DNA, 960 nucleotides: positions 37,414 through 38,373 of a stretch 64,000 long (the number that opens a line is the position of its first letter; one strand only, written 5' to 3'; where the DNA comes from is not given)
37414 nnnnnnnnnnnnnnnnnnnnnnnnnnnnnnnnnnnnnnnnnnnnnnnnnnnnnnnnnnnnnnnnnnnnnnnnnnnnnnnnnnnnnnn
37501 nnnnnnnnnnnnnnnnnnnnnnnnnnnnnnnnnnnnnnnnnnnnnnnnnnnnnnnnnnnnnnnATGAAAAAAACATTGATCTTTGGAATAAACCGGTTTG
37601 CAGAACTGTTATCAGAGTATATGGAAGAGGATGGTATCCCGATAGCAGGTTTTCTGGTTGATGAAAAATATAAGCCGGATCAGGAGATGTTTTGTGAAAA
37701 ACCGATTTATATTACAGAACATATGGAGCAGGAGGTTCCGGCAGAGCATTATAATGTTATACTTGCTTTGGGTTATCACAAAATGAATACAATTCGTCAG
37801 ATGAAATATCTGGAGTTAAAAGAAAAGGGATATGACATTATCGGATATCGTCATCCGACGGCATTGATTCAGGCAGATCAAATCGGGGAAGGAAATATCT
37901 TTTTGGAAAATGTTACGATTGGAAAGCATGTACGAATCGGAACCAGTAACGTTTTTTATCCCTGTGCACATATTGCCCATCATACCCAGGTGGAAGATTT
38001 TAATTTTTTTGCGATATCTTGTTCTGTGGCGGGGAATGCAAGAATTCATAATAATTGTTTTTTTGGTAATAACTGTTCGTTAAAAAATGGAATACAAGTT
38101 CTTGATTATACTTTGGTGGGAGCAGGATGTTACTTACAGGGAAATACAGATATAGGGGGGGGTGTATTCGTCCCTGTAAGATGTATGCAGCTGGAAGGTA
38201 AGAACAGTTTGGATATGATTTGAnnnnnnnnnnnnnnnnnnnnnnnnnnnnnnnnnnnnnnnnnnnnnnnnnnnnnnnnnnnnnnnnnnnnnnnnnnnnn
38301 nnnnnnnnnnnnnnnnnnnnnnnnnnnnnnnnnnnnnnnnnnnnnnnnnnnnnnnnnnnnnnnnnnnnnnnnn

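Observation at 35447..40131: Arn-like lipid-linked aminosugar module extended with a NeuD-type acetyltransferase and an ATP-grasp ligase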

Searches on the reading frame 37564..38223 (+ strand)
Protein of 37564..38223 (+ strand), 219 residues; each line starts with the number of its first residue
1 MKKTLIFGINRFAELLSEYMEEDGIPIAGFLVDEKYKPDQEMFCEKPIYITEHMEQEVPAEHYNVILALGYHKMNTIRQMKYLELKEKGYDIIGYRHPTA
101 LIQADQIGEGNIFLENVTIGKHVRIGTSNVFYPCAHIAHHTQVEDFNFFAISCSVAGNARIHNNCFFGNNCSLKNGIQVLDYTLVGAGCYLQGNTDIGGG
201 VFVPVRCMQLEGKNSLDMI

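Call 4: search_protein_families(library=pfam, proteins=[window:37564-38223:+], max_evalue=0.01)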
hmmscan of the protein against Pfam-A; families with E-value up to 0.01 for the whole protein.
window:37564-38223:+ (219 aa): 3 families
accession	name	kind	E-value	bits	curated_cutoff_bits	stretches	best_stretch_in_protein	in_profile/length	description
PF00132.30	Hexapep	-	2.2e-11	43.4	27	2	140-174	1-35/36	Bacterial transferase hexapeptide (six repeats)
PF14602.12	Hexapep_2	-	0.00013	22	27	1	161-191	4-32/34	Hexapeptide repeat of succinyl-transferase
PF25084.1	LbH_EIF2B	-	0.00073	20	54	1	106-180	29-100/105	EIF2B subunit epsilon LbH domain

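Call 5: search_protein_families(library=ncbifam, proteins=[window:37564-38223:+], max_evalue=0.01)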
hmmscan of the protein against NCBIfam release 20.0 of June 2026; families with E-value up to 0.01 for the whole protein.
window:37564-38223:+ (219 aa): 7 families
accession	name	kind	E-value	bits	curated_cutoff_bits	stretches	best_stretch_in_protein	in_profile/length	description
TIGR03570.1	NeuD_NnaD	subfamily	4.1e-32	111.4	160.8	1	4-194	2-189/202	NeuD/PglB/VioB family sugar acetyltransferase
NF002060.0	PRK00892.1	subfamily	9.5e-11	41.4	207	2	30-177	41-180/345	UDP-3-O-(3-hydroxymyristoyl)glucosamine N-acyltransferase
TIGR01853.1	lipid_A_lpxD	equivalog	9.1e-09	34.7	242.5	1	30-177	34-171/325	UDP-3-O-(3-hydroxymyristoyl)glucosamine N-acyltransferase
TIGR01852.1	lipid_A_lpxA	equivalog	2.6e-08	33.5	231.05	1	106-192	78-171/254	acyl-ACP--UDP-N-acetylglucosamine O-acyltransferase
NF003657.0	PRK05289.1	equivalog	6.2e-08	32.1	226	2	140-204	106-170/264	acyl-ACP--UDP-N-acetylglucosamine O-acyltransferase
NF058585.1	HptprglPActTf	PfamEq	0.00021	20.9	300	0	156-209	104-155/172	heptaprenylglyceryl phosphate O-acetyltransferase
NF010935.0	PRK14355.1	equivalog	0.0029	16.3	718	1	115-181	261-320/459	bifunctional UDP-N-acetylglucosamine diphosphorylase/glucosamine-1-phosphate N-acetyltransferase GlmU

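Call 14: search_solved_structures(query=window:37564-38223:+, max_evalue=0.001)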
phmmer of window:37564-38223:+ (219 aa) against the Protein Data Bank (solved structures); distinct sequences matched with E-value up to 0.001: 16.
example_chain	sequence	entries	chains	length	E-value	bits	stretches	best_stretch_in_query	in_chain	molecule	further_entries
2npo_A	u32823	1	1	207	1.1e-14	58.1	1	57-213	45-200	Acetyltransferase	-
2vhe_A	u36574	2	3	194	1.2e-13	54.7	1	57-206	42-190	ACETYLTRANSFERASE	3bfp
3bss_A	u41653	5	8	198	1.3e-13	54.7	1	57-206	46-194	Acetyltransferase | UDP-N-acetylbacillosamine N-acetyltransferase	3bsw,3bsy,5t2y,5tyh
5jxx_A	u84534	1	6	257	1.4e-06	31.6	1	123-190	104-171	Acyl-[acyl-carrier-protein]--UDP-N-acetylglucosamine O-acyltransferase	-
3eh0_A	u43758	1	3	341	2e-06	31.1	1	142-201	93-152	UDP-3-O-[3-hydroxymyristoyl] glucosamine N-acyltransferase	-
6p83_A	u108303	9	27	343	2e-06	31.1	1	142-201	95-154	UDP-3-O-(3-hydroxymyristoyl)glucosamine N-acyltransferase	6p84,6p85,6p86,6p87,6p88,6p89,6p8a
4ihg_A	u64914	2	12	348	2.1e-06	31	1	142-201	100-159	UDP-3-O-(3-hydroxymyristoyl)glucosamine N-acyltransferase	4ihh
4ihf_A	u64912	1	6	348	2.7e-05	27.4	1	142-201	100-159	UDP-3-O-(3-hydroxymyristoyl)glucosamine N-acyltransferase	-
4e6t_A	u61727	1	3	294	3.7e-05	27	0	122-189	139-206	Acyl-[acyl-carrier-protein]--UDP-N-acetylglucosamine O-acyltransferase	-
4m9c_A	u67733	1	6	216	4.7e-05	26.6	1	59-189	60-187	Bacterial transferase hexapeptide (Three repeats) family protein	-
4e6u_A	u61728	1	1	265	0.00022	24.4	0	122-189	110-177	Acyl-[acyl-carrier-protein]--UDP-N-acetylglucosamine O-acyltransferase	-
4ea7_A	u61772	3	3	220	0.00046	23.4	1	75-191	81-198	Perosamine N-acetyltransferase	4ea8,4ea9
7okc_A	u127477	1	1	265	0.00066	22.9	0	139-199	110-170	Acyl-[acyl-carrier-protein]--UDP-N-acetylglucosamine O-acyltransferase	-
1lxa_A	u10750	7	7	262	0.00068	22.8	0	139-199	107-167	UDP N-ACETYLGLUCOSAMINE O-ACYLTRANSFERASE | Acyl-[acyl-carrier-protein]--UDP-N-acetylglucosamine O-acyltransferase | UDP-N-acetylglucosamine acyltransferase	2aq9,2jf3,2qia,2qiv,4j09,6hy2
2jf2_A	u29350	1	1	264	0.00069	22.8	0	139-199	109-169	ACYL-[ACYL-CARRIER-PROTEIN]--UDP-N-ACETYLGLUCOSAMINE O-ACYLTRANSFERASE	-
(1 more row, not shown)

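Call 67: search_solved_structures(query=window:37564-38223:+, max_evalue=1e-10, show_alignments=2)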
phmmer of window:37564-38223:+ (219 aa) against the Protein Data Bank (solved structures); distinct sequences matched with E-value up to 1e-10: 3.
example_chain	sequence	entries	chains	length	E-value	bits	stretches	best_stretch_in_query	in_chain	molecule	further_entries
2npo_A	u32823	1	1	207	1.1e-14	58.1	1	57-213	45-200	Acetyltransferase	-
2vhe_A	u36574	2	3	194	1.2e-13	54.7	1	57-206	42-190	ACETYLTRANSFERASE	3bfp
3bss_A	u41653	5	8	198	1.3e-13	54.7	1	57-206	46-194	Acetyltransferase | UDP-N-acetylbacillosamine N-acetyltransferase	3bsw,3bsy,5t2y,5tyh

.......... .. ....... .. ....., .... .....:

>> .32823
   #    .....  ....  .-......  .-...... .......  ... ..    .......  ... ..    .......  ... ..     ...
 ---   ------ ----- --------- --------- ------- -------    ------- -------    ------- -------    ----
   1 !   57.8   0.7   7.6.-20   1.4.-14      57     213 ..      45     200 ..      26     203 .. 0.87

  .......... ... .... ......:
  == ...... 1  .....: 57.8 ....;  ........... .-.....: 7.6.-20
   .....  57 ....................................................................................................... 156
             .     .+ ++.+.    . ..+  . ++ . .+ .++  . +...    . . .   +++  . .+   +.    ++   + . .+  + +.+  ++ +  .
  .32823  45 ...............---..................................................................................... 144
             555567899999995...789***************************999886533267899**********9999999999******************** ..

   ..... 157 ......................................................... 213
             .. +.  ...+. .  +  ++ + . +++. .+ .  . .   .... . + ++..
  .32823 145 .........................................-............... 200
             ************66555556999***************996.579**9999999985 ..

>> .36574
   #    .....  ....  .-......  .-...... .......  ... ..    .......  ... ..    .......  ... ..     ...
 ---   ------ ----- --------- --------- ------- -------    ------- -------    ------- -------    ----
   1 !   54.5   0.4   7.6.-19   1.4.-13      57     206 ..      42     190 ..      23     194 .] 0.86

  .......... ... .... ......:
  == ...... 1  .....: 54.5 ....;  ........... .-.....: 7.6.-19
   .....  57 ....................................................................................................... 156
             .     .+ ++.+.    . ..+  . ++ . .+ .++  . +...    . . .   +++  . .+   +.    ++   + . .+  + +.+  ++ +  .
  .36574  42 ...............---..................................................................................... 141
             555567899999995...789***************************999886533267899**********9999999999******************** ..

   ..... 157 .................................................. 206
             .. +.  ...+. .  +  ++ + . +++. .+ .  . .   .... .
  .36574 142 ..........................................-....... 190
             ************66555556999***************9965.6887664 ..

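Call 73: find_homologous_proteins(query=window:37564-38223:+, max_evalue=0.00001)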
Query window:37564-38223:+ (219 aa): 114 proteins with E <= 0.00001 among 198 candidates.
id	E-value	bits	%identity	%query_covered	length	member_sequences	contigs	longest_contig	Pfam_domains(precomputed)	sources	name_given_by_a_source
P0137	1.9e-124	432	90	94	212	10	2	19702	PF14602.13,PF00132.31,PF25087.2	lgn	-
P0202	8.8e-123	426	84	100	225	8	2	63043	PF14602.13,PF00132.31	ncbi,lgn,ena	-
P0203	1.9e-97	344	67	100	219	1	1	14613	PF14602.13,PF00132.31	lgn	-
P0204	3.9e-95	336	66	100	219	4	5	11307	PF14602.13,PF00132.31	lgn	-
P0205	1.6e-91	324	63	100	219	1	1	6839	PF14602.13,PF00132.31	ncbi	-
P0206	3.9e-89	316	61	100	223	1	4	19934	PF14602.13,PF00132.31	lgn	-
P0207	4.2e-87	310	60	100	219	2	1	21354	PF14602.13,PF00132.31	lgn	-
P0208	8.4e-87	309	60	100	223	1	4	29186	PF00132.31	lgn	-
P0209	3.7e-85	303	58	100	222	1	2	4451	PF00132.31,PF25087.2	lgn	-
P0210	7.1e-84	299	58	100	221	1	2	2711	PF14602.13,PF00132.31,PF25087.2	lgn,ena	-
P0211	4.2e-69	251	53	100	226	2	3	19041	PF14602.13,PF00132.31,PF25087.2,PF25084.2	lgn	-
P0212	2.6e-65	238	49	100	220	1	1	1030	PF00132.31,PF25084.2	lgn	-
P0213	2.2e-64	235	48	100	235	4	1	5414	PF14602.13,PF00132.31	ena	-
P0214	2.3e-64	235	50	100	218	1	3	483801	PF00132.31,PF22674.3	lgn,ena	-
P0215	3.7e-63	231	48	99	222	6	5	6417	PF00132.31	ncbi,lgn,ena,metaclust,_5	metaclust:\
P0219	3.7e-62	228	48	100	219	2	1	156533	PF00132.31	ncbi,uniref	ncbi:MAG: acetyltransferase [Lacrimispora sp.]|uniref:acetyltransferase n=1 Tax=Lacrimispora sp. Tax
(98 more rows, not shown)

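Call 74: find_encoding_contigs(protein=P0208, flank=7000, max_places=2)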
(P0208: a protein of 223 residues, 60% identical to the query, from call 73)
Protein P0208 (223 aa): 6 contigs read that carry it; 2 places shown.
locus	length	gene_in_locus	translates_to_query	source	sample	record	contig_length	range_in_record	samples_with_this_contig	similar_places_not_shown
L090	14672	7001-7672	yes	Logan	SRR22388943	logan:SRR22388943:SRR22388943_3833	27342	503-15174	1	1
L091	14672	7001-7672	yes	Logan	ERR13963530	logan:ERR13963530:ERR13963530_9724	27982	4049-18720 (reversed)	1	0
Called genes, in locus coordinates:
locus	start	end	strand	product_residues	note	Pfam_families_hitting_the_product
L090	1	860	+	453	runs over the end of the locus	?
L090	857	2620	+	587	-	PF00535:Glycos_transf_2, PF10111:Glyco_tranf_2_2 (weak), PF13641:Glyco_tranf_2_3 (weak), PF00535:Glycos_transf_2, PF10111:Glyco_tranf_2_2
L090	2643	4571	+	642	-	PF09913:DUF2142 (weak), PF13231:PMT_2 (weak)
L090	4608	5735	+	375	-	PF00155:Aminotran_1_2, PF01041:DegT_DnrJ_EryC1, PF00266:Aminotran_5 (weak), PF01053:Cys_Met_Meta_PP (faint)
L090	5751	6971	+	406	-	PF01071:GARS_A (weak), PF02655:ATP-grasp_3 (weak), PF02786:CPSase_L_D2 (weak), PF02222:ATP-grasp (faint), PF07478:Dala_Dala_lig_C (weak), PF13535:ATP-grasp_4, PF18603:LAL_C2 (weak)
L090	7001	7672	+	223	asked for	PF00132:Hexapep (weak)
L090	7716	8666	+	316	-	PF00535:Glycos_transf_2, PF10111:Glyco_tranf_2_2 (weak), PF13641:Glyco_tranf_2_3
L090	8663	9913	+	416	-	-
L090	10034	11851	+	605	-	PF02776:TPP_enzyme_N, PF00205:TPP_enzyme_M, PF02775:TPP_enzyme_C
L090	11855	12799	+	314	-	PF01073:3Beta_HSD (faint), PF01370:Epimerase, PF05368:NmrA (weak), PF13460:NAD_binding_10 (weak), PF16363:GDP_Man_Dehyd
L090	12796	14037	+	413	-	PF09594:GT87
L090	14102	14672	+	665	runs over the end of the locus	-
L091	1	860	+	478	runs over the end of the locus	PF00005:ABC_tran, PF14524:Wzt_C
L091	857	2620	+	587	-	PF00535:Glycos_transf_2, PF10111:Glyco_tranf_2_2 (weak), PF13641:Glyco_tranf_2_3 (weak), PF00535:Glycos_transf_2, PF10111:Glyco_tranf_2_2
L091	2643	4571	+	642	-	PF09913:DUF2142 (weak), PF13231:PMT_2 (weak)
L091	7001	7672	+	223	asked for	PF00132:Hexapep (weak)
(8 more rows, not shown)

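Call 75: find_encoding_contigs(protein=P0214, flank=7000, max_places=2)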
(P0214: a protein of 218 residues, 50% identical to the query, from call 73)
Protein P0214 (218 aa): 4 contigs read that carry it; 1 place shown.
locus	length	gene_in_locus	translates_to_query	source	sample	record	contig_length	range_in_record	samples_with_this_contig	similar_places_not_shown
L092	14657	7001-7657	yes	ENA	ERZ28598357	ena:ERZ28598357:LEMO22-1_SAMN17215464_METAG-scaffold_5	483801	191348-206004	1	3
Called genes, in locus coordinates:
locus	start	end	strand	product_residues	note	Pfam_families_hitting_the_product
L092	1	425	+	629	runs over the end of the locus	PF05045:RgpF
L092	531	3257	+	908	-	PF09586:YfhO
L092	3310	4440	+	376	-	PF00155:Aminotran_1_2, PF01041:DegT_DnrJ_EryC1, PF00266:Aminotran_5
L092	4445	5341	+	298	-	PF01073:3Beta_HSD, PF01370:Epimerase, PF02719:Polysacc_synt_2 (weak), PF04321:RmlD_sub_bind, PF16363:GDP_Man_Dehyd, PF07993:NAD_binding_4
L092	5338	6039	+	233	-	PF00149:Metallophos, PF12850:Metallophos_2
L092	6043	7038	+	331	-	PF21360:PylC-like_N (faint), PF02655:ATP-grasp_3, PF15632:ATPgrasp_Ter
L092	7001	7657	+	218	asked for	PF22674:C2185-like_N (weak), PF00132:Hexapep (weak)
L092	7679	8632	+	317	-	PF00535:Glycos_transf_2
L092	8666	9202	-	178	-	PF00132:Hexapep, PF14602:Hexapep_2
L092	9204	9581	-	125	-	-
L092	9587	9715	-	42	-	-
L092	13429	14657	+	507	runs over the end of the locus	PF07495:Y_Y_Y (weak)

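Call 76: find_encoding_contigs(protein=P0219, flank=7000, max_places=2)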
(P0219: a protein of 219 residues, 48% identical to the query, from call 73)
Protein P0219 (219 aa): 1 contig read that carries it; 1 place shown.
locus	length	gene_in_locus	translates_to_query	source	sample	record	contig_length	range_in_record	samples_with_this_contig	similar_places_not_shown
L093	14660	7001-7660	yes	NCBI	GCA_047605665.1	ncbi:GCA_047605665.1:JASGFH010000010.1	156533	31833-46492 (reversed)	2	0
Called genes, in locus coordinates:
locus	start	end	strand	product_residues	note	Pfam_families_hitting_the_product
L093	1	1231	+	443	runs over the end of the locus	PF00535:Glycos_transf_2, PF10111:Glyco_tranf_2_2 (weak), PF13424:TPR_12 (faint), PF13432:TPR_16 (faint), PF07719:TPR_2 (faint)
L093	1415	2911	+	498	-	PF07429:Glyco_transf_56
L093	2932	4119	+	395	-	PF00155:Aminotran_1_2, PF01041:DegT_DnrJ_EryC1, PF01212:Beta_elim_lyase (weak), PF00266:Aminotran_5, PF01053:Cys_Met_Meta_PP (weak)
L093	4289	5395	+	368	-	PF21360:PylC-like_N (weak), PF02655:ATP-grasp_3, PF15632:ATPgrasp_Ter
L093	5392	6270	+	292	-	PF01073:3Beta_HSD, PF01370:Epimerase, PF02719:Polysacc_synt_2, PF04321:RmlD_sub_bind, PF13460:NAD_binding_10, PF16363:GDP_Man_Dehyd, PF07993:NAD_binding_4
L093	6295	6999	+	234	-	PF00149:Metallophos, PF12850:Metallophos_2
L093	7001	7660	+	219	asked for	PF00132:Hexapep (weak)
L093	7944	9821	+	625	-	PF08218:Citrate_ly_lig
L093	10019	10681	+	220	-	PF00834:Ribul_P_3_epim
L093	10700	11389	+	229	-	PF01128:IspD, PF12804:NTP_transf_3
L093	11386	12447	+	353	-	PF08240:ADH_N, PF16912:Glu_dehyd_C, PF00107:ADH_zinc_N, PF13602:ADH_zinc_N_2 (weak)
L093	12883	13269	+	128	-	PF00460:Flg_bb_rod (faint)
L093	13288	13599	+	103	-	PF02049:FliE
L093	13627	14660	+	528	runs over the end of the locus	PF01514:YscJ_FliF, PF08345:YscJ_FliF_C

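Call 79: search_protein_families(library=pfam, proteins=[L090:8663-9913:+, L090:2643-4571:+], max_evalue=5)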
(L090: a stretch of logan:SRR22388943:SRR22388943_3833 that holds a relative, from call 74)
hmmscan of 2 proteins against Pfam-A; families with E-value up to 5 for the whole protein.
L090:8663-9913:+ (416 aa): 0 families

L090:2643-4571:+ (642 aa): 2 families
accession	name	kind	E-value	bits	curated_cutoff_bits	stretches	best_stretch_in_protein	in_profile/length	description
PF09913.15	DUF2142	-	1.3e-08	34.5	30.1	1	261-575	101-393/395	Predicted membrane protein (DUF2142)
PF13231.12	PMT_2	-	3.4e-07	31.1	26.1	1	286-425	23-153/160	Dolichyl-phosphate-mannose-protein mannosyltransferase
